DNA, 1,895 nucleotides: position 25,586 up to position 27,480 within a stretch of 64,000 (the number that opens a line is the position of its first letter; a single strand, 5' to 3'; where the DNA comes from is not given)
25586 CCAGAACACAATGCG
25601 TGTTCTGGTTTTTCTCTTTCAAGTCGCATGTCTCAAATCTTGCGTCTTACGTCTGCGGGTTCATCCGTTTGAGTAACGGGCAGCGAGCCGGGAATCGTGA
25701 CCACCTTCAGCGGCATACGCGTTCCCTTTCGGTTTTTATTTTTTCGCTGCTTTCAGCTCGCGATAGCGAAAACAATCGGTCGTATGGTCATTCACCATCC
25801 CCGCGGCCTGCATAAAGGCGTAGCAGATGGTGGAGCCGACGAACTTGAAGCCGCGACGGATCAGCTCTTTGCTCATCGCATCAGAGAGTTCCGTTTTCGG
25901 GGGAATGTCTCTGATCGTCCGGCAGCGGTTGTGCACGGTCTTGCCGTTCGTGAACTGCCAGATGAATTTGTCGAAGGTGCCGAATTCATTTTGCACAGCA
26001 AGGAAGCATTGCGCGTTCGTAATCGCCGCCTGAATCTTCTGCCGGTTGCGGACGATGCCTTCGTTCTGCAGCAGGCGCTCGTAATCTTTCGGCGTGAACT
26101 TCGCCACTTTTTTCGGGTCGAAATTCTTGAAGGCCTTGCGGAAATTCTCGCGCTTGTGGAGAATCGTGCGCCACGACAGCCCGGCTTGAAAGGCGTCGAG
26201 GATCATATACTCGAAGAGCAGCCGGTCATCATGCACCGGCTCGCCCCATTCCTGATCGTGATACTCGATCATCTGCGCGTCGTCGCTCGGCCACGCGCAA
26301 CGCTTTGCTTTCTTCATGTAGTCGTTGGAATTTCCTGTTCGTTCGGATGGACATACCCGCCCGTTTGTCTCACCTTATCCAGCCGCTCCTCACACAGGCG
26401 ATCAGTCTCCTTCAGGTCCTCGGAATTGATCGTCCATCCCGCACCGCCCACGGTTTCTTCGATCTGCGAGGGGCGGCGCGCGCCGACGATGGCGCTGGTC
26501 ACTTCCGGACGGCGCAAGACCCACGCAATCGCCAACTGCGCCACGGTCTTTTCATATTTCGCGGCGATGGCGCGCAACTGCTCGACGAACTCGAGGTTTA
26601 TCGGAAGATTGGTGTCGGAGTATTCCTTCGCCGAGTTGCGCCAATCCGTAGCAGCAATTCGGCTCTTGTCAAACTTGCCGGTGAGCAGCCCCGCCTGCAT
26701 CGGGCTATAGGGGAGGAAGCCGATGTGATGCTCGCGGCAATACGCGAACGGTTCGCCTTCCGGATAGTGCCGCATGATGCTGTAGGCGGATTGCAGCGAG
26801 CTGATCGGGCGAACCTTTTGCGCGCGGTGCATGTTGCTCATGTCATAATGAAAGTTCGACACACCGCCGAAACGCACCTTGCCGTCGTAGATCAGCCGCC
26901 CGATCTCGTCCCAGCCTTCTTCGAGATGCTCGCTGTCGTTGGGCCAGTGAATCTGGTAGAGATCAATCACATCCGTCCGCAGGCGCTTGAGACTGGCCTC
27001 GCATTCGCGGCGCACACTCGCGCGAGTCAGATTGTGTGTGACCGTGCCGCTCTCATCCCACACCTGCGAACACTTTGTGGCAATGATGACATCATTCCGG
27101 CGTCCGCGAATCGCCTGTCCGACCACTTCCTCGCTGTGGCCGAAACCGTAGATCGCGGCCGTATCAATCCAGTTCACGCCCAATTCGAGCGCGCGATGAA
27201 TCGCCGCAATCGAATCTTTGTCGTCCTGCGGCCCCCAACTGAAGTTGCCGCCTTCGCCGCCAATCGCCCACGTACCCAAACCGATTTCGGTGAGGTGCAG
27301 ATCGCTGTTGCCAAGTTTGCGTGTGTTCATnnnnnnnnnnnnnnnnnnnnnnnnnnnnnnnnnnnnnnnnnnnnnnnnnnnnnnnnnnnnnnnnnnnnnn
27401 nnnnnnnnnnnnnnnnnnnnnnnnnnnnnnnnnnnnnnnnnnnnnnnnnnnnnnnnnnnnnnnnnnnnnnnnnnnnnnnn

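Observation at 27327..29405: Low-GC single-gene insertion encoding a GHKL ATPase fused to a PD-(D/E)xK-like motif: candidate stand-alone defence protein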

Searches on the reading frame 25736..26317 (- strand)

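Call 66: search_protein_families(library=pfam, proteins=[window:25736-26317:-], max_evalue=0.001)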
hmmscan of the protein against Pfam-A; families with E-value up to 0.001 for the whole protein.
window:25736-26317:- (193 aa): 1 family
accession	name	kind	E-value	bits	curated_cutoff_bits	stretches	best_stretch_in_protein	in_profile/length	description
PF03352.18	Adenine_glyco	-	8.5e-83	277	25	1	9-184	1-176/177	Methyladenine glycosylase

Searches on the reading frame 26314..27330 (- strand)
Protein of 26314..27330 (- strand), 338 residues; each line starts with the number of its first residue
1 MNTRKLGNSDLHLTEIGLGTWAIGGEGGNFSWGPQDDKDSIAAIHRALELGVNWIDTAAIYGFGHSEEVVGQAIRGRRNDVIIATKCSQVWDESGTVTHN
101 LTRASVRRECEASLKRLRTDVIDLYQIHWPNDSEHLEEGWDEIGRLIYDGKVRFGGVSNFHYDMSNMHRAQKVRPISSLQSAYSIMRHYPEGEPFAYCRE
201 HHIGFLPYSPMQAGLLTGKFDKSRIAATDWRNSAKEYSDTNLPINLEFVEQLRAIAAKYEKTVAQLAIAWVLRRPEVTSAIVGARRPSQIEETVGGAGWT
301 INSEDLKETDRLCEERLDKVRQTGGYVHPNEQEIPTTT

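Call 66: search_protein_families(library=pfam, proteins=[window:26314-27330:-], max_evalue=0.001)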
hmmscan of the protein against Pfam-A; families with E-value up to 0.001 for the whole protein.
window:26314-27330:- (338 aa): 1 family
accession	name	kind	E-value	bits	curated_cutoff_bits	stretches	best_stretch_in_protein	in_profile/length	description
PF00248.27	Aldo_ket_red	-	9.2e-73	245.3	24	1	15-312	1-289/291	Aldo/keto reductase family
